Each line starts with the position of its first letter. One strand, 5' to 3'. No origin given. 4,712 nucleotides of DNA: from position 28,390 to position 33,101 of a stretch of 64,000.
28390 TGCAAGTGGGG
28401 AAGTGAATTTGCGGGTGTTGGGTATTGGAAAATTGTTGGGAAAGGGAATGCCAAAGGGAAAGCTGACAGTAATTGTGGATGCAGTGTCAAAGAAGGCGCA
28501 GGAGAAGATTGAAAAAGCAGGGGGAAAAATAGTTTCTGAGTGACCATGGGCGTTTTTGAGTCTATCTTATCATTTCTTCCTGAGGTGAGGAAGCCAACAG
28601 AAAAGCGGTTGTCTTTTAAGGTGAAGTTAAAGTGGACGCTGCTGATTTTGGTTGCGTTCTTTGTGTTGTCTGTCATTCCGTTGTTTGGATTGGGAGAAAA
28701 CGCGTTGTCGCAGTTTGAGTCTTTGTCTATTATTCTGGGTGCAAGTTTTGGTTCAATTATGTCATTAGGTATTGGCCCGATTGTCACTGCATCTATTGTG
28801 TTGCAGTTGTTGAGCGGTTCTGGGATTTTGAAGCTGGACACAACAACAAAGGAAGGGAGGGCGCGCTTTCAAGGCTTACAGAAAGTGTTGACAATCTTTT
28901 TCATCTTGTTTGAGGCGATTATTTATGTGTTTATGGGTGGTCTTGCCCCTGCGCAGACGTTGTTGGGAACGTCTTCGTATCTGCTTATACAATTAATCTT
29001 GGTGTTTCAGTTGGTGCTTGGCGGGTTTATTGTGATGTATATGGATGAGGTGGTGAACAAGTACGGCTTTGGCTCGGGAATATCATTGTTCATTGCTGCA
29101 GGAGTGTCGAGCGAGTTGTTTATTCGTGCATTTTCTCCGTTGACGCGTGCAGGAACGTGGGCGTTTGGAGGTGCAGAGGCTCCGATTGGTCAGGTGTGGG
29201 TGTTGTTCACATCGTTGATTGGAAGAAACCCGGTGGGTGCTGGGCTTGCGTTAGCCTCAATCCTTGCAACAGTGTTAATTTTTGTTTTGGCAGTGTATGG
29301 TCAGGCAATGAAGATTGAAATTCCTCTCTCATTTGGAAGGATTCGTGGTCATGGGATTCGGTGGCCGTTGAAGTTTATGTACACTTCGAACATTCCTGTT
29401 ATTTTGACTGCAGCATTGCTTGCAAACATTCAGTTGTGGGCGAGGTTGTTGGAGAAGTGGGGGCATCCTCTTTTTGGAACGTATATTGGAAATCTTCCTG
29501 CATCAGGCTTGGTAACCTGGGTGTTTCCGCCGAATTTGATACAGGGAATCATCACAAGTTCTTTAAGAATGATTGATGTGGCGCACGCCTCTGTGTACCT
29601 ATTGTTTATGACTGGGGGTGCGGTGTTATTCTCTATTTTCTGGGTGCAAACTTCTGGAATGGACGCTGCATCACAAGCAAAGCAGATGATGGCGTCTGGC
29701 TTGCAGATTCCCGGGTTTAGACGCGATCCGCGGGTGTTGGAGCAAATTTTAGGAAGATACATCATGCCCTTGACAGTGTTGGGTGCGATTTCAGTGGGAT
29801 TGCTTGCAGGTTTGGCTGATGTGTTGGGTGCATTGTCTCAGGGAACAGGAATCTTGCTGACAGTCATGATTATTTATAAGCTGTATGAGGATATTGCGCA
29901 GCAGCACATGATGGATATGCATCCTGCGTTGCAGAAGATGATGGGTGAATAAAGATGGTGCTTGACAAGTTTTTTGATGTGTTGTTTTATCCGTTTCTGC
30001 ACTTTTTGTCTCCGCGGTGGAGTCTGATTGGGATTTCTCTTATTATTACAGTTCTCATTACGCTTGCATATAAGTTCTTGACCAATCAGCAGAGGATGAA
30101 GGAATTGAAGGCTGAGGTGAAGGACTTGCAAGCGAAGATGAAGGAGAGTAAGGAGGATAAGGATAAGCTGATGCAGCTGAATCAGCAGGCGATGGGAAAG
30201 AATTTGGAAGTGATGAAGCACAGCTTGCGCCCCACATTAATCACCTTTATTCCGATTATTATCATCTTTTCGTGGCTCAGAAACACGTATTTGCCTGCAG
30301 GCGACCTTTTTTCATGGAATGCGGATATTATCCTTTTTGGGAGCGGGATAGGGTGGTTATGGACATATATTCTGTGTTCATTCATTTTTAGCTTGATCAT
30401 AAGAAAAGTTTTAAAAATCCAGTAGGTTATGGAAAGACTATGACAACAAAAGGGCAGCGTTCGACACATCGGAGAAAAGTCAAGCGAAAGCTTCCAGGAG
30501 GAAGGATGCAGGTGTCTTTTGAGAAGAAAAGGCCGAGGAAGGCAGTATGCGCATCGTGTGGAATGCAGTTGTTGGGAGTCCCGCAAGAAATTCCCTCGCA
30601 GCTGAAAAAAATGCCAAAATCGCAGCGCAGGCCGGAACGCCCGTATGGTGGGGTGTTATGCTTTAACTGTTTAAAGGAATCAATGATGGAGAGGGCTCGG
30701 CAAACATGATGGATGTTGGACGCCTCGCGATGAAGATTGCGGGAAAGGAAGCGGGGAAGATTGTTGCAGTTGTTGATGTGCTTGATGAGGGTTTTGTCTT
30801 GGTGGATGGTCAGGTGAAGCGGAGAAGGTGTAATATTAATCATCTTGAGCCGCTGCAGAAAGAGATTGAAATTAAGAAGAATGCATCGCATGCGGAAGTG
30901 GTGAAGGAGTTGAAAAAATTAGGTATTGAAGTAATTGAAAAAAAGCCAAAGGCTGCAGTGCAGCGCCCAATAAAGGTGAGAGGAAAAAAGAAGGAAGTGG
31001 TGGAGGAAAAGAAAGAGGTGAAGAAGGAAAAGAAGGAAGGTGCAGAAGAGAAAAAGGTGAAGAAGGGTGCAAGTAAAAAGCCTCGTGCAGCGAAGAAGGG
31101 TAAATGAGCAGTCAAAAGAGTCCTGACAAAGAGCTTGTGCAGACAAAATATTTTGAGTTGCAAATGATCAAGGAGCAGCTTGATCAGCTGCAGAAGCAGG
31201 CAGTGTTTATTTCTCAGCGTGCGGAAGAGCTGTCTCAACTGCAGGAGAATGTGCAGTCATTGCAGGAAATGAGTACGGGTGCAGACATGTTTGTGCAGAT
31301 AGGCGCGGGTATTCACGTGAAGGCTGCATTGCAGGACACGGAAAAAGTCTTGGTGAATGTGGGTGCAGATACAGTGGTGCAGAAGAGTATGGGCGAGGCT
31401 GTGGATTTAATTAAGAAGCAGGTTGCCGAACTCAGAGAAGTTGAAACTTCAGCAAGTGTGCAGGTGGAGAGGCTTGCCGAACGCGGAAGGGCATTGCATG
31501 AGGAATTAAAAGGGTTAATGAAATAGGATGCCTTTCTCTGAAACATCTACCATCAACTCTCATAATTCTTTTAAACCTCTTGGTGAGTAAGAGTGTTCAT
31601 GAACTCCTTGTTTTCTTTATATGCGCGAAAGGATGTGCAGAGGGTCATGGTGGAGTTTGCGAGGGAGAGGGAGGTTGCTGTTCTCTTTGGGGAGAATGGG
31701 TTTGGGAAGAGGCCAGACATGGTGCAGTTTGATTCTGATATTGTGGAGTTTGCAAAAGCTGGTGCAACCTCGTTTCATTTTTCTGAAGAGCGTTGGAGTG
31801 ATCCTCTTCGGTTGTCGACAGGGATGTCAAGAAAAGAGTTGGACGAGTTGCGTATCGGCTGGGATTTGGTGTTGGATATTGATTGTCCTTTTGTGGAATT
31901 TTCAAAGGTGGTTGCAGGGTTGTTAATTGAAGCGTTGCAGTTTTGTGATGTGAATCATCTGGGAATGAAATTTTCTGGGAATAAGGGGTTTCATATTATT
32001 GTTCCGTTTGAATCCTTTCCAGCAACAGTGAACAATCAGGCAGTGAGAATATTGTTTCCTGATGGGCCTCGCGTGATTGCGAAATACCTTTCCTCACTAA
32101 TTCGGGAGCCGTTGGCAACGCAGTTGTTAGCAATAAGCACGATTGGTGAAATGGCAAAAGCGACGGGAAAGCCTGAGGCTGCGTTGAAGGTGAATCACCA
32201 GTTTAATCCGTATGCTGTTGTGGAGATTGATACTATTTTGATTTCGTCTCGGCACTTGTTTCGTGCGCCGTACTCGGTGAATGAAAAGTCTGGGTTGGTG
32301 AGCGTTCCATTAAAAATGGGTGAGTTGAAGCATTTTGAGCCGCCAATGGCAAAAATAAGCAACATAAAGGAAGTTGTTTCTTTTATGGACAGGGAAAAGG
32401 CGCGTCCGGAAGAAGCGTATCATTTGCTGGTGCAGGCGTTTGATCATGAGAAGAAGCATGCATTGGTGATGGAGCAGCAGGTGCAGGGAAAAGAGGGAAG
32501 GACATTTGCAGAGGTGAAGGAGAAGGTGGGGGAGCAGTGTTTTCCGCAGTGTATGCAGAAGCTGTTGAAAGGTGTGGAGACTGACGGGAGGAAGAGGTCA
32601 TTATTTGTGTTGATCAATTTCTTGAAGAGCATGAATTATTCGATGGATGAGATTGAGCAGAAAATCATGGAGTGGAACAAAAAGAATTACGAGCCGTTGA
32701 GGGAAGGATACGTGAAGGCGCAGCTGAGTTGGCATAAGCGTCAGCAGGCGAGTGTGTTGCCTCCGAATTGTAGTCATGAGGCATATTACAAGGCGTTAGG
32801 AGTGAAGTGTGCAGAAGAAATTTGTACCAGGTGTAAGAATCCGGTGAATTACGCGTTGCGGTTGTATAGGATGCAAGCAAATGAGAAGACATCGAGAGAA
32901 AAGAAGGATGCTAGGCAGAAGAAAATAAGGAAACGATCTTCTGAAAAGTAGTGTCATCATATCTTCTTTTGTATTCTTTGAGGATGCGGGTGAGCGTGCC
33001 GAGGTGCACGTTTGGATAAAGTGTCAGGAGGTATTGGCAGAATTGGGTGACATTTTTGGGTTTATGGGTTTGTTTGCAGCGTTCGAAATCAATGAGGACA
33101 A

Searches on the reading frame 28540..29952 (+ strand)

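Call 18: search_protein_families(library=pfam, proteins=[window:28540-29952:+], max_evalue=0.001)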
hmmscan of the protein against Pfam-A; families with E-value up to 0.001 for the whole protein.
window:28540-29952:+ (470 aa): 2 families
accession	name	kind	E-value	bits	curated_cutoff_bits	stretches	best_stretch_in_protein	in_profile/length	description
PF00344.25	SecY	-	2.1e-65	221.5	32.2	1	72-449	1-306/306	SecY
PF10559.14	Plug_translocon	-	4.7e-05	23.5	22.1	1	38-71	1-35/35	Plug domain of Sec61p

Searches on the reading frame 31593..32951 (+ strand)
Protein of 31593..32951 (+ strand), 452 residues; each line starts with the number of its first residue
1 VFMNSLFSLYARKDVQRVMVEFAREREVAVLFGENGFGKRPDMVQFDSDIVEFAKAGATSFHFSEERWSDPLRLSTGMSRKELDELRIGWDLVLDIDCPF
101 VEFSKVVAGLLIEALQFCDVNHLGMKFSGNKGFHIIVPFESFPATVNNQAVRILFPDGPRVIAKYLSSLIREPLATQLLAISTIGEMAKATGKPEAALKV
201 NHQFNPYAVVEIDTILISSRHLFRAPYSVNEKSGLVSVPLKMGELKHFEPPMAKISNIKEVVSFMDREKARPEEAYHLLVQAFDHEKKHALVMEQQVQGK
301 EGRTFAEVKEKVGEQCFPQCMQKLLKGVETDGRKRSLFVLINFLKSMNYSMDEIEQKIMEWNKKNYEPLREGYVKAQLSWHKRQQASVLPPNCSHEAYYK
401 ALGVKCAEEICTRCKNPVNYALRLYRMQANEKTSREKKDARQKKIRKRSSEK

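Call 18: search_protein_families(library=pfam, proteins=[window:31593-32951:+], max_evalue=0.001)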
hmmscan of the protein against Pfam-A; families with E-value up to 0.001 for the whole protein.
window:31593-32951:+ (452 aa): 3 families
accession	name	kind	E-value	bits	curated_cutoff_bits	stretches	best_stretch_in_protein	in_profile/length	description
PF01896.25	DNA_primase_S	-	1e-09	39.4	26.8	1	101-241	21-162/163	DNA primase small subunit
PF21686.3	LigD_Prim-Pol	-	2.2e-06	27.9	27.4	0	50-145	76-160/254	LigD, primase-polymerase domain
PF04104.19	DNA_primase_lrg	-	3e-06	27.2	22.4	1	262-428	49-221/266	Eukaryotic and archaeal DNA primase, large subunit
